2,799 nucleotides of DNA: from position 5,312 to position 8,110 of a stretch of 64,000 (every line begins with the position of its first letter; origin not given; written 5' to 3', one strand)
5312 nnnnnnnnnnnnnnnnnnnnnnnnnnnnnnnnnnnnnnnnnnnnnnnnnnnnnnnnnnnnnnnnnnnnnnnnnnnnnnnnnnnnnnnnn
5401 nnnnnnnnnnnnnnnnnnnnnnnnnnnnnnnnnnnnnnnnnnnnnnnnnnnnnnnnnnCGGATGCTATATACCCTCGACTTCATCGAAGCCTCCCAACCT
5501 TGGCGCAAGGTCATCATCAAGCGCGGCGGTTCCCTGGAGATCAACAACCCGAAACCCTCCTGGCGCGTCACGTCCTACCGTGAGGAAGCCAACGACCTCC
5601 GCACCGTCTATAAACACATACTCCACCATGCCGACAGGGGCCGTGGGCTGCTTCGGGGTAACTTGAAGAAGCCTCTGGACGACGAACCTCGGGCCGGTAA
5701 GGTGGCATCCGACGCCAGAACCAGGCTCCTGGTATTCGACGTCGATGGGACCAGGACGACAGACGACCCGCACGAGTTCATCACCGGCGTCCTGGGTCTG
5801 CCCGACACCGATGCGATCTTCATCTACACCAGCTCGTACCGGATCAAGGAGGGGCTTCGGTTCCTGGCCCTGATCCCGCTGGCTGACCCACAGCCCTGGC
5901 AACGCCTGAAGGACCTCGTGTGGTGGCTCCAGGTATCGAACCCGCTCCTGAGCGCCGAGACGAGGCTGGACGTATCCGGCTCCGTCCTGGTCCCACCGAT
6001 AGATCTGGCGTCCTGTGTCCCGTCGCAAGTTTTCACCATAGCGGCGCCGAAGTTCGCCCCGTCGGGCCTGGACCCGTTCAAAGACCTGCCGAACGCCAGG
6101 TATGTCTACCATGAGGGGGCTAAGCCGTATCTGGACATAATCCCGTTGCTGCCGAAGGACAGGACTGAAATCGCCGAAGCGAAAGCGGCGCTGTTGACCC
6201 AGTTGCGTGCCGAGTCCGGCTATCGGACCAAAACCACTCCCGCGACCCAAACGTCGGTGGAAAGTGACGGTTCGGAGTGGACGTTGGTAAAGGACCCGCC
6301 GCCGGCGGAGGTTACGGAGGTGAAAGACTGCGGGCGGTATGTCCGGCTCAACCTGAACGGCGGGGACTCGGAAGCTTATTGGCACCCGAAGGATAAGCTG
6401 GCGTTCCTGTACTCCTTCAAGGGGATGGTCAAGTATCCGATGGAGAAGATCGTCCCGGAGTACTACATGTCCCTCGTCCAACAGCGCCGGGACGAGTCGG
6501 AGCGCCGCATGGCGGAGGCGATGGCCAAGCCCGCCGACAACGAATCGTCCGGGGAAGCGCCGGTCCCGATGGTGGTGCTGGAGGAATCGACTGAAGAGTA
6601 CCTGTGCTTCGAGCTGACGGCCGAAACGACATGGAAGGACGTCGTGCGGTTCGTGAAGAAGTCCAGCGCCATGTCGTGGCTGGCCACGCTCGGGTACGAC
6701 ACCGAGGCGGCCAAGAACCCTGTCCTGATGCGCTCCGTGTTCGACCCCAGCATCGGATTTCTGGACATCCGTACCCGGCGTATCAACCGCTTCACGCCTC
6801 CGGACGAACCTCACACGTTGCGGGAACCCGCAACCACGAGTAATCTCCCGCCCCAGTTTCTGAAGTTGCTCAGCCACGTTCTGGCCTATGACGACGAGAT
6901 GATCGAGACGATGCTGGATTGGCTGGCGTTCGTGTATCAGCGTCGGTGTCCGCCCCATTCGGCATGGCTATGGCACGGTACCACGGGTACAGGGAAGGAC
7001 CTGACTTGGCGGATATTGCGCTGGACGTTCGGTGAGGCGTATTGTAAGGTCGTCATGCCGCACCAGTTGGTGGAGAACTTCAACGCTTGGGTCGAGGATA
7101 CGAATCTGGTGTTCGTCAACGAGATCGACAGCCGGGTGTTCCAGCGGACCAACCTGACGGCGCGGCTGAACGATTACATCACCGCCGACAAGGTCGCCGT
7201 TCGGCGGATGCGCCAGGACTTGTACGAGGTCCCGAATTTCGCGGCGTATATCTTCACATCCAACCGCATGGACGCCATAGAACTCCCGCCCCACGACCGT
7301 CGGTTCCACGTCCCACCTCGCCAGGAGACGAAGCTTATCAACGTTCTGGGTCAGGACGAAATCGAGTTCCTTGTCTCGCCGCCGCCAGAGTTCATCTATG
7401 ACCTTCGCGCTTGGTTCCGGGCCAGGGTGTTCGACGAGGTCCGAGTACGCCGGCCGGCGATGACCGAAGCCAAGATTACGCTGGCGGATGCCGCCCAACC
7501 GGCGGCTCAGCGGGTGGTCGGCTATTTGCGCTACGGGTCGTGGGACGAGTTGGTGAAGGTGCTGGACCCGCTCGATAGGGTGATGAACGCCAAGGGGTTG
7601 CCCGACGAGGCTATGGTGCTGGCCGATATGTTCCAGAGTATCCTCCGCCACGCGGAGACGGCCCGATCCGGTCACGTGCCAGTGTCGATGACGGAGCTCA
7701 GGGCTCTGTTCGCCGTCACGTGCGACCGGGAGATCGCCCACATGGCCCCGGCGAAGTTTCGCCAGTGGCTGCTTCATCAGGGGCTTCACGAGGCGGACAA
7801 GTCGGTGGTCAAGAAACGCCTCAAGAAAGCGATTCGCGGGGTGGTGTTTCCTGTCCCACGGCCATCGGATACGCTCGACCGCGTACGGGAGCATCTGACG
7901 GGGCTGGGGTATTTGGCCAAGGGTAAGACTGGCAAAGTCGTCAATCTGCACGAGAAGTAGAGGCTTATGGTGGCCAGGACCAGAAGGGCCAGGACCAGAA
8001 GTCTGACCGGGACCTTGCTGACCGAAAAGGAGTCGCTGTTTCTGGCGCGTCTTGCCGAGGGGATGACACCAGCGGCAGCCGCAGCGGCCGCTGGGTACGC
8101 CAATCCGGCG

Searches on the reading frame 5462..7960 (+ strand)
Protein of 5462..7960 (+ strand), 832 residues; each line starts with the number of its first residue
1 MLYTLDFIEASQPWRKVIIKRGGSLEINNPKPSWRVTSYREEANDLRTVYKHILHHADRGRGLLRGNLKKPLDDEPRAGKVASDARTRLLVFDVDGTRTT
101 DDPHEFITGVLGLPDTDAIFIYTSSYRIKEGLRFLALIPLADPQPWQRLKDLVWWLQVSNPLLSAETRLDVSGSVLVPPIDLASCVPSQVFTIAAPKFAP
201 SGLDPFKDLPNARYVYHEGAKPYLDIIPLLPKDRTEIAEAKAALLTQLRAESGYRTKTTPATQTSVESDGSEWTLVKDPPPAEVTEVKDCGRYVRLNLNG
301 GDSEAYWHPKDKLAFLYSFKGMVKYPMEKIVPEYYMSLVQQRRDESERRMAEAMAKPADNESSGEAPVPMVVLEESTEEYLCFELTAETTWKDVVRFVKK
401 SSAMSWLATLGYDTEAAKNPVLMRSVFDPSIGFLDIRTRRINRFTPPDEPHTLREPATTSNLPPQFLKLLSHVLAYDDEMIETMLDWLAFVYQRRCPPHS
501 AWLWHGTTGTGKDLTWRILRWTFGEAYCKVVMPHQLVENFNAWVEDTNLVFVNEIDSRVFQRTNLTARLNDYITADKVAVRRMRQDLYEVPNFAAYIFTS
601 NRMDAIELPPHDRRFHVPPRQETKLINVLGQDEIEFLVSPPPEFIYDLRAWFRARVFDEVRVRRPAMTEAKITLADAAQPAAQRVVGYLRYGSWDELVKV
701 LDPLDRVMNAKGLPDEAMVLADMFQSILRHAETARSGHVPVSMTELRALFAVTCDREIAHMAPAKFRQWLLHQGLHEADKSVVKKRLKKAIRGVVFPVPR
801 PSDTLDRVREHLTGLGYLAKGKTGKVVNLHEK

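Call 15: search_protein_families(library=pfam, proteins=[window:5462-7960:+], max_evalue=0.01)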
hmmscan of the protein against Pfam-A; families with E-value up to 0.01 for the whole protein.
window:5462-7960:+ (832 aa): 2 families
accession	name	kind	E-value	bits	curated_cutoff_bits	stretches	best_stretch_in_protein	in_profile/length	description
PF19263.5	DUF5906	-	4.6e-15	56.7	27.6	1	505-614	2-114/114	Family of unknown function (DUF5906)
PF12581.13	DUF3756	-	0.0042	17.4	25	1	252-282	3-35/41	Protein of unknown function (DUF3756)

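Call 16: search_protein_families(library=phrogs, proteins=[window:5462-7960:+], max_evalue=0.01)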
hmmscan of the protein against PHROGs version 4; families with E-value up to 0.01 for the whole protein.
window:5462-7960:+ (832 aa): 7 families
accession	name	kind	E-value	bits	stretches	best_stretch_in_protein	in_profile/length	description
phrog_24712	-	unknown function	5e-87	293.6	1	6-778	4-742/801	-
phrog_1156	-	DNA, RNA and nucleotide metabolism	4.3e-24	86.1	1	445-617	500-680/855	DNA primase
phrog_1829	-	DNA, RNA and nucleotide metabolism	1.4e-16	60.8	1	463-618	468-624/772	DNA primase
phrog_19785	-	DNA, RNA and nucleotide metabolism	1.7e-08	34.1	1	439-705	400-672/745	DNA polymerase/primase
phrog_4762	-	unknown function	2.9e-06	26.6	1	466-625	471-630/822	-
phrog_6088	-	DNA, RNA and nucleotide metabolism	0.0025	17.3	1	432-601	438-611/772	DNA primase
phrog_9765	-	DNA, RNA and nucleotide metabolism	0.0032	16.5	1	501-617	628-744/939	DNA primase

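Call 19: find_related_loci(query=window:5462-7960:+, collection=viral_contigs, flank=10000)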
Query window:5462-7960:+ (832 aa) in viral_contigs; peptide patterns used: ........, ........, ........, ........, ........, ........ (x = any residue, [..] = any of these).
12 stretches matched a pattern, but none encodes a relative of the query by tblastn (E <= 1e-3).

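Call 22: find_homologous_proteins(query=window:5462-7960:+)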
Query window:5462-7960:+ (832 aa): 4 proteins with E <= 0.001 among 8000 candidates.
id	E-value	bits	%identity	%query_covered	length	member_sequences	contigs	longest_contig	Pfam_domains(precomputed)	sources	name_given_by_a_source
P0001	1.6e-263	895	50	99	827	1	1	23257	PF19263.6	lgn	-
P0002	2.5e-57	213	28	87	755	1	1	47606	PF19263.6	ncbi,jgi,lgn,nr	ncbi:MAG: DUF5906 domain-containing protein [Zoogloeaceae bacterium]|jgi:hypothetical protein|nr:DUF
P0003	3.4e-44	170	29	66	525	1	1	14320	PF19263.6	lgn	-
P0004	2.7e-39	153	26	89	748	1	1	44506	PF19263.6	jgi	jgi:hypothetical protein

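Call 23: find_encoding_contigs(protein=P0001, flank=10000)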
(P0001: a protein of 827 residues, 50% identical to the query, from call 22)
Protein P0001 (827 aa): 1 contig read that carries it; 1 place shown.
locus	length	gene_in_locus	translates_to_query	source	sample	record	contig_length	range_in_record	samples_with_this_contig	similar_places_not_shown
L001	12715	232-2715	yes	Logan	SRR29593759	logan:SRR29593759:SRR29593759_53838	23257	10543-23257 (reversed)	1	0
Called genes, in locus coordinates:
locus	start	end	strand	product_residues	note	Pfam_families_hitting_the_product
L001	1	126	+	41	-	?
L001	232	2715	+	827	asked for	PF19263:DUF5906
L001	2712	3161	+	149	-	-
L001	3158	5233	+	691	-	PF03237:Terminase_6N (weak)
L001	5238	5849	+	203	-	PF24175:SU10_adaptor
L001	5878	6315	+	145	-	-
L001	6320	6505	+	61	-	-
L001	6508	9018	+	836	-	PF13385:Laminin_G_3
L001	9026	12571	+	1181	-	-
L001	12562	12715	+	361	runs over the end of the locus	-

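Call 24: find_encoding_contigs(protein=P0002, flank=10000)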
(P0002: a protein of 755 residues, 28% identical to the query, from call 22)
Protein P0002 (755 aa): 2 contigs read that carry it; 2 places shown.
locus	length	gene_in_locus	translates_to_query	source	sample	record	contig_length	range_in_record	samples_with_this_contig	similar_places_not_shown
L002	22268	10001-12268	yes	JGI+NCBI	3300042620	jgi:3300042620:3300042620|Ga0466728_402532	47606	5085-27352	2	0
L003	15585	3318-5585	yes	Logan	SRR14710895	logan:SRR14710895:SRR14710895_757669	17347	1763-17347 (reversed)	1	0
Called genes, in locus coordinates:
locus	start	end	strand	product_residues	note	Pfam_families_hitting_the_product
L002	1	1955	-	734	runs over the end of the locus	PF16510:P22_portal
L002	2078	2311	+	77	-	-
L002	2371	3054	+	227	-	-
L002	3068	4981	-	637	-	PF03237:Terminase_6N, PF17289:Terminase_6C (weak)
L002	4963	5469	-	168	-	-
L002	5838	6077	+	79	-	-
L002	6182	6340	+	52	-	-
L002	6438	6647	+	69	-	-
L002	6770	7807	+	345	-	-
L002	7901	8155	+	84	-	-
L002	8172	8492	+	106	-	-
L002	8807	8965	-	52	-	-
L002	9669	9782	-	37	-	-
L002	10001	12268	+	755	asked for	PF19263:DUF5906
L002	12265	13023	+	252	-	PF10926:DUF2800 (faint), PF12705:PDDEXK_1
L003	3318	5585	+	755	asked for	PF19263:DUF5906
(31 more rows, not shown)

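Call 27: search_solved_structures(query=window:5462-7960:+, max_evalue=1)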
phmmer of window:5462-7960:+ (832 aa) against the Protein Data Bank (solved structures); distinct sequences matched with E-value up to 1: 7.
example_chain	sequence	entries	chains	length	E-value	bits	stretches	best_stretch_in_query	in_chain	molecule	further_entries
6k9e_A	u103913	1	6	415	1.7e-16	62.9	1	453-618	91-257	Primase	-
6k9c_A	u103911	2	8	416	1.7e-16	62.9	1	453-618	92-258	Primase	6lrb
2m0n_A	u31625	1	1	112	0.25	12.8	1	336-414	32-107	Putative uncharacterized protein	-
1wlo_A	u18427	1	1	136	0.6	11.5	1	278-336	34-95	sufE protein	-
8sda_A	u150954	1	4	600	0.64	11.4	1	269-313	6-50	Potassium voltage-gated channel subfamily B member 1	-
8sd3_A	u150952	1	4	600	0.64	11.4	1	269-313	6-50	Potassium voltage-gated channel subfamily B member 1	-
9o10_B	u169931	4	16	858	0.87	11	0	269-313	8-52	Potassium voltage-gated channel subfamily B member 1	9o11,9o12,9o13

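Call 36: find_related_loci(query=A2, collection=metagenome_contigs, flank=10000)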
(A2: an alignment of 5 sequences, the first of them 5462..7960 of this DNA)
Query A2 (832 aa) in metagenome_contigs; peptide patterns used: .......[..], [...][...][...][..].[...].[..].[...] (x = any residue, [..] = any of these).
444 stretches matched a pattern; 339 encode a relative of the query (tblastn E <= 1e-3); the best 80 are kept; 80 distinct loci.
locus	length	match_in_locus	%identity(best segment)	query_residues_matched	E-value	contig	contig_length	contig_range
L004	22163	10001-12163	28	23-766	2e-76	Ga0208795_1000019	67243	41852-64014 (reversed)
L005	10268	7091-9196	28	2-720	2e-69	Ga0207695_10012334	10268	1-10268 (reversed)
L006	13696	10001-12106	28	2-720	3e-69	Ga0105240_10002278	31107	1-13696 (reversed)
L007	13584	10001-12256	28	5-794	1e-68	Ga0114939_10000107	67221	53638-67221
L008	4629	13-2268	28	5-794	6e-69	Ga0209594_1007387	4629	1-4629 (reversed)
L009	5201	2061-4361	27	1-794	5e-68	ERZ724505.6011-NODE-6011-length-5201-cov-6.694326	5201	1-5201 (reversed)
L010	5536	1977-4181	28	5-776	6e-68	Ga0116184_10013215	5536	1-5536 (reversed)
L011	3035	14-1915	30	53-692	5e-67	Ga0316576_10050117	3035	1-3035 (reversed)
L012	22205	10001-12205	28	5-776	6e-66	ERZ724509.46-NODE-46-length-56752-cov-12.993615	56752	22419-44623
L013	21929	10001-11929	30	37-692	3e-66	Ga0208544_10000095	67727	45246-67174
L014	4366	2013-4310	27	5-812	2e-66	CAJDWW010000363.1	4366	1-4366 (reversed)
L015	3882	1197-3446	25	7-794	5e-66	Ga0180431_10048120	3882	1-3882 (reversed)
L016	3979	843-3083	27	4-776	4e-66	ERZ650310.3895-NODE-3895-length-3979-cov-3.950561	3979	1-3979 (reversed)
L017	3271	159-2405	27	1-776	7e-66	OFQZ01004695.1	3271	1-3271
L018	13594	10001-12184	27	1-775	1e-65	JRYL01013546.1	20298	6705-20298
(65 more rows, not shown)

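Call 37: find_related_loci(query=A2, collection=genome_contigs, flank=10000)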
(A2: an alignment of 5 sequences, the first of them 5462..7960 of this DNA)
Query A2 (832 aa) in genome_contigs; peptide patterns used: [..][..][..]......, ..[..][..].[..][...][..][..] (x = any residue, [..] = any of these).
54 stretches matched a pattern; 19 encode a relative of the query (tblastn E <= 1e-3); 19 distinct loci.
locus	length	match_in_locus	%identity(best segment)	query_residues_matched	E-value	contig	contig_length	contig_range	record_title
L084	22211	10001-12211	27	5-776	4e-69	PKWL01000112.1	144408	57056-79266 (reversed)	MAG: Janthinobacterium sp. isolate palsa_998 73.20120500_P28.8_contig_129, whole genome shotgun sequence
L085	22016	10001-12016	28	22-698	5e-69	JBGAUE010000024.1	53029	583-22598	MAG: Chromatiaceae bacterium isolate MAG_AAO_AS.1 AAOAS-1_NODE_24_length_53029_cov_34.265599, whole genome shotgun seque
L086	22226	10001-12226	27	7-775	2e-67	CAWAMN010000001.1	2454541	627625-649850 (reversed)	MAG: uncultured Gammaproteobacteria bacterium isolate MFD01721.bin.1.18 genome assembly, contig: contig_14296, whole gen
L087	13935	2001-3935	29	42-692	2e-66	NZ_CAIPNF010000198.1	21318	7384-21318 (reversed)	MAG: uncultured Thiocystis sp. isolate Loclat_bin-17750, whole genome shotgun sequence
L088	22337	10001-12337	28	1-776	2e-66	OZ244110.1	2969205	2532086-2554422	MAG: uncultured Methylophaga sp. isolate dd8ea3c6-6770-4c3f-8512-56ebd133af12 genome assembly, chromosome: 1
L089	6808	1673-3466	28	5-625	1e-58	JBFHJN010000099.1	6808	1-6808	MAG: Coriobacteriia bacterium isolate Mix_sand07.2021.05.G.64 k141_1054015_length_6808_cov_35.0807, whole genome shotgun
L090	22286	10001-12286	26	7-775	1e-56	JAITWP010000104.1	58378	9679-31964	MAG: Azoarcus sp. isolate Xx448_bin25 k119_296917, whole genome shotgun sequence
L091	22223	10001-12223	26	5-776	4e-56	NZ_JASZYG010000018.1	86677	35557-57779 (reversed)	Variovorax brevis strain J22R133 L61263_18, whole genome shotgun sequence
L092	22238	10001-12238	26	7-776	1e-55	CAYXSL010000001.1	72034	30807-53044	MAG TPA_asm: uncultured Verminephrobacter sp. isolate SRP150892_co1_17 genome assembly, contig: NODE_230_length_72034_co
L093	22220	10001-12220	25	5-776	3e-56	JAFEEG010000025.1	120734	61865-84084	MAG: Proteobacteria bacterium isolate SZAS AMP-60 PROT-AMP-16__25__length-120734, whole genome shotgun sequence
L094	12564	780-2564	26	7-626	8e-54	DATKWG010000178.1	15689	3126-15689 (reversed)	MAG TPA_asm: Anaerolineae bacterium isolate SMAG_U14156 k141_2216725, whole genome shotgun sequence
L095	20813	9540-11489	26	5-674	5e-47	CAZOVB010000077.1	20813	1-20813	MAG TPA_asm: uncultured Planctomycetaceae bacterium isolate SRP332253_co1_228 genome assembly, contig: NODE_4058_length_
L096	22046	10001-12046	27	2-717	4e-43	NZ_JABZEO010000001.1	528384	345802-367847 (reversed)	Allochromatium humboldtianum strain DSM 21881 assembly_contig_1, whole genome shotgun sequence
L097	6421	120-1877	25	154-775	6e-42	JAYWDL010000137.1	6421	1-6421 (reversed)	MAG: Polaromonas sp. isolate GL95_UP_metabat_47 GL95_UP_metabat_47_136, whole genome shotgun sequence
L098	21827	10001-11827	28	5-623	1e-54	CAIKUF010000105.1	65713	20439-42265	uncultured bacterium isolate LinL3_bin-0015 genome assembly, contig: bin-0015:105/339, whole genome shotgun sequence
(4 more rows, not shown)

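Call 38: find_related_loci(query=A2, collection=viral_contigs, flank=10000)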
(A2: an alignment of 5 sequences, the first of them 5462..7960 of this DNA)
Query A2 (832 aa) in viral_contigs; peptide patterns used: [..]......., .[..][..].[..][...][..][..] (x = any residue, [..] = any of these).
152 stretches matched a pattern; 119 encode a relative of the query (tblastn E <= 1e-3); the best 80 are kept; 80 distinct loci.
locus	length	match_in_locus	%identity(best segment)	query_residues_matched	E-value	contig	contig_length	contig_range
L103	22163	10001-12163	28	23-766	2e-76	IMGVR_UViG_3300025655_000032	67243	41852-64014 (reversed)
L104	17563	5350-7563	30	5-776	2e-73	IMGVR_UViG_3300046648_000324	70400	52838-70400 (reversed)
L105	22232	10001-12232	28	5-775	8e-71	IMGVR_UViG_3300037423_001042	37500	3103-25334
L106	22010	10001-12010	29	5-697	1e-69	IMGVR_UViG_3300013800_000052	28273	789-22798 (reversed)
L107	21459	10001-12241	26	37-800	1e-68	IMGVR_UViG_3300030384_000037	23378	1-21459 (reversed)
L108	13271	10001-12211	28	4-776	4e-68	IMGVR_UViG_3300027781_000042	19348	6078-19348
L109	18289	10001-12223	29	5-773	2e-67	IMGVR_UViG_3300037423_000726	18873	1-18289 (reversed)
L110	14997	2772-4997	27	5-776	1e-67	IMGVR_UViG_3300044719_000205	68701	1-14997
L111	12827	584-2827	27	5-776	6e-67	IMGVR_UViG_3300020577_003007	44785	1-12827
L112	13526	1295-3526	28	5-776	1e-66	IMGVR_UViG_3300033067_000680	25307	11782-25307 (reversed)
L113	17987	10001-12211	27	7-776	1e-65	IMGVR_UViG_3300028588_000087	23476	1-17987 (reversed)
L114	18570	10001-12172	29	5-776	1e-65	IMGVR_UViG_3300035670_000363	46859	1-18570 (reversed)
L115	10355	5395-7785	27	5-813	2e-64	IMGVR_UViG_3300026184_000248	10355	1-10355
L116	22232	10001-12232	26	5-776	3e-63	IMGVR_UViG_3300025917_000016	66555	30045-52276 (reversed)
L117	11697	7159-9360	28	5-773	5e-63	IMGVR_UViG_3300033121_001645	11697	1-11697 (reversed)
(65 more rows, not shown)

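Call 62: search_solved_structures(query=A2, max_evalue=10)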
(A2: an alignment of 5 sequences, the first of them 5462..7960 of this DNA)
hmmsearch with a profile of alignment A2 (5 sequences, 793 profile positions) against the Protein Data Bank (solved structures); distinct sequences matched with E-value up to 10: 3.
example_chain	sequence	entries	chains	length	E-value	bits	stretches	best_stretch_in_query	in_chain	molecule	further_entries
6k9c_A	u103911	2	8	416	4e-47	164.2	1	375-683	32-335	Primase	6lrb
6k9e_A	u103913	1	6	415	4e-47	164.2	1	375-683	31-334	Primase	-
6dcr_A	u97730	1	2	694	2.5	9.5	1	481-530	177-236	Primosomal protein N'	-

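Call 80: search_dna_similar(query=window:5462-7960:+, collection=phages, mode=protein, max_rows=15)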
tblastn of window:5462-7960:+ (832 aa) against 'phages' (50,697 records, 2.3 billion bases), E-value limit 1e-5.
Records with a match: 57; places in all: 57; records where one place covers at least 80% of the query: 6.
Best place of each record, by identity: <60% 57.
By first word of the organism name: Vibrio 22; Pseudomonas 8; Xylella 6; Caudoviricetes 2; Burkholderia 2; Erwinia 2; Xanthomonas 2; Stenotrophomonas 2; Aeromonas 1; Curvibacter 1; and 9 more.
By host as written in the record: - 28; Xylella fastidiosa 4; Pseudomonas aeruginosa 2; Burkholderia cenocepacia C6433 2; Erythrobacter sp. JL475 2; Erwinia pyrifoliae 2; Vibrio crassostreae 2; Stenotrophomonas maltophilia 2; and 13 more.
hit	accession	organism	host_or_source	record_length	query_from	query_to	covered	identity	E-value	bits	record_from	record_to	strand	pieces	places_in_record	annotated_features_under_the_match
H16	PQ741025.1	Pseudomonas phage CRPAP1904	Pseudomonas aeruginosa CRPA190 ...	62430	7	808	96%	26.9%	5e-60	228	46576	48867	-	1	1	hypothetical protein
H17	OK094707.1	Pseudomonas phage YMC17/07/R4900a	Pseudomonas aeruginosa YMC17/07/R4900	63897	7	808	96%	26.9%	7e-60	228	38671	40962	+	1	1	hypothetical protein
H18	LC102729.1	Pseudomonas phage phiR18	-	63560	7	808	96%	26.8%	3e-59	226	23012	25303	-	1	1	hypothetical protein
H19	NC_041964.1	Pseudomonas phage phiR18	-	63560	7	808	96%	26.8%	3e-59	226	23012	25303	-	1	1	hypothetical protein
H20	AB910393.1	Pseudomonas phage KPP25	Pseudomonas aeruginosa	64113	7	808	96%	26.8%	3e-59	226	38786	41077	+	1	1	hypothetical protein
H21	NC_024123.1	Pseudomonas phage KPP25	Pseudomonas aeruginosa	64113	7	808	96%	26.8%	3e-59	226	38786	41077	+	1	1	hypothetical protein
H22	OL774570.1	Aeromonas phage phiA008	Aeromonas sp.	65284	55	629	69%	22.7%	2e-34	149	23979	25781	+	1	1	hypothetical protein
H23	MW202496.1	Caudoviricetes sp.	Manatee Spring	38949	484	686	24%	28.2%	7e-6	56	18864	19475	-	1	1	virulence associated protein E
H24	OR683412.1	Pseudomonas phage Turba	Pseudomonas aeruginosa F038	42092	426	617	23%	29.7%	1e-6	59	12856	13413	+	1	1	bifunctional DNA primase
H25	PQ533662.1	Pseudomonas phage Presto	Pseudomonas aeruginosa PA14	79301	426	617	23%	29.7%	1e-6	59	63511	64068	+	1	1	bifunctional DNA primase/polymerase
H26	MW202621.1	Caudoviricetes sp.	Manatee Spring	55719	466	627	19%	32.2%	2e-7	61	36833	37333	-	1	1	virulence associated protein E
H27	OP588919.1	Curvibacter phage PCA1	Curvibacter sp. AEP1.3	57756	420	617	24%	26.2%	2e-8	64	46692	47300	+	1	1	DNA primase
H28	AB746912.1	Nitratiruptor phage NrS-1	Nitratiruptor sp. SB155-2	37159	439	617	22%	28.7%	2e-13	81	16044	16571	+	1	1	primase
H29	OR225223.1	Sphingomonas phage Carli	Sphingomonas sp. LR55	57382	484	650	20%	29.8%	2e-11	74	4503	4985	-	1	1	DNA primase/helicase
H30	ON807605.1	Phage vB_KsaM-C1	-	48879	439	636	24%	25.0%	6e-6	56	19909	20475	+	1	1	DNA primase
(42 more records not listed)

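Call 81: get_annotated_region(hit=H21, flank=7000)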
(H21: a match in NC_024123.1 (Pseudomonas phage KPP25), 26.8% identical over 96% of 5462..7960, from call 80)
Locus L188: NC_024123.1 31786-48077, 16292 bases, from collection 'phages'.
description: Pseudomonas phage KPP25 DNA, complete sequence.
organism: Pseudomonas phage KPP25 (NCBI taxid 1462608)
taxonomy: Viruses; Duplodnaviria; Heunggongvirae; Uroviricota; Caudoviricetes; Kochitakasuvirus; Kochitakasuvirus KPP25
host: Pseudomonas aeruginosa; source: -; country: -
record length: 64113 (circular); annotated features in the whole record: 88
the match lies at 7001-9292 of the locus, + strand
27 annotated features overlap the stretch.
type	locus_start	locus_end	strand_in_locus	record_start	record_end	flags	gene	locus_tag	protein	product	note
CDS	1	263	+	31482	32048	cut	-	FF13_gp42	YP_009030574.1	hypothetical protein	ORF041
CDS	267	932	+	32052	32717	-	-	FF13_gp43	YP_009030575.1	hypothetical protein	ORF042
CDS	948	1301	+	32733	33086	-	-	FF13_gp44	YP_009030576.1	hypothetical protein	ORF043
CDS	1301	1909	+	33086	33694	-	-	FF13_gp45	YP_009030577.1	hypothetical protein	ORF044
CDS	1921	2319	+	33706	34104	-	-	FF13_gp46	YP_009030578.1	hypothetical protein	ORF045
CDS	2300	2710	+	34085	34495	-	-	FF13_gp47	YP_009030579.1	hypothetical protein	ORF046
CDS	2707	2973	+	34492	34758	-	-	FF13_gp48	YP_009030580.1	hypothetical protein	ORF047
CDS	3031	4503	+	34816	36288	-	-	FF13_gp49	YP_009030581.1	hypothetical protein containing ATPase domain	ORF048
CDS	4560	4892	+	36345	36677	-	-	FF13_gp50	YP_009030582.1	hypothetical protein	ORF049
CDS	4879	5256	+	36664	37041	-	-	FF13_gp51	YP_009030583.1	hypothetical protein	ORF050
CDS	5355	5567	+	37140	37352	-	-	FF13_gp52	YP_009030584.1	hypothetical protein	ORF051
CDS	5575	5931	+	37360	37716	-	-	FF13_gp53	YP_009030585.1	hypothetical protein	ORF052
CDS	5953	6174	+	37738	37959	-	-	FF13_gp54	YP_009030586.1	hypothetical protein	ORF053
CDS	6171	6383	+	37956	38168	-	-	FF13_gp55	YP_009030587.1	hypothetical protein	ORF054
CDS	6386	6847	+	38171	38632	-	-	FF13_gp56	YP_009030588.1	hypothetical protein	ORF055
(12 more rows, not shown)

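Call 85: search_protein_families(library=ncbifam, proteins=[window:5462-7960:+], max_evalue=0.1)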
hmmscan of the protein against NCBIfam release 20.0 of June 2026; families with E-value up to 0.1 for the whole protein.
window:5462-7960:+ (832 aa): 3 families
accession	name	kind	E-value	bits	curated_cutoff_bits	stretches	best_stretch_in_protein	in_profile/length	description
TIGR01613.1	primase_Cterm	subfamily_domain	1.9e-07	30.2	108.7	1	432-618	8-199/304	phage/plasmid primase, P4 family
NF011296.0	PRK14709.1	subfamily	0.00023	20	613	1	455-598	162-308/469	hypothetical protein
NF042962.1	DUF499_antiphage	equivalog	0.086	10.7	1200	0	341-414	648-720/1025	anti-phage-associated DUF499 domain-containing protein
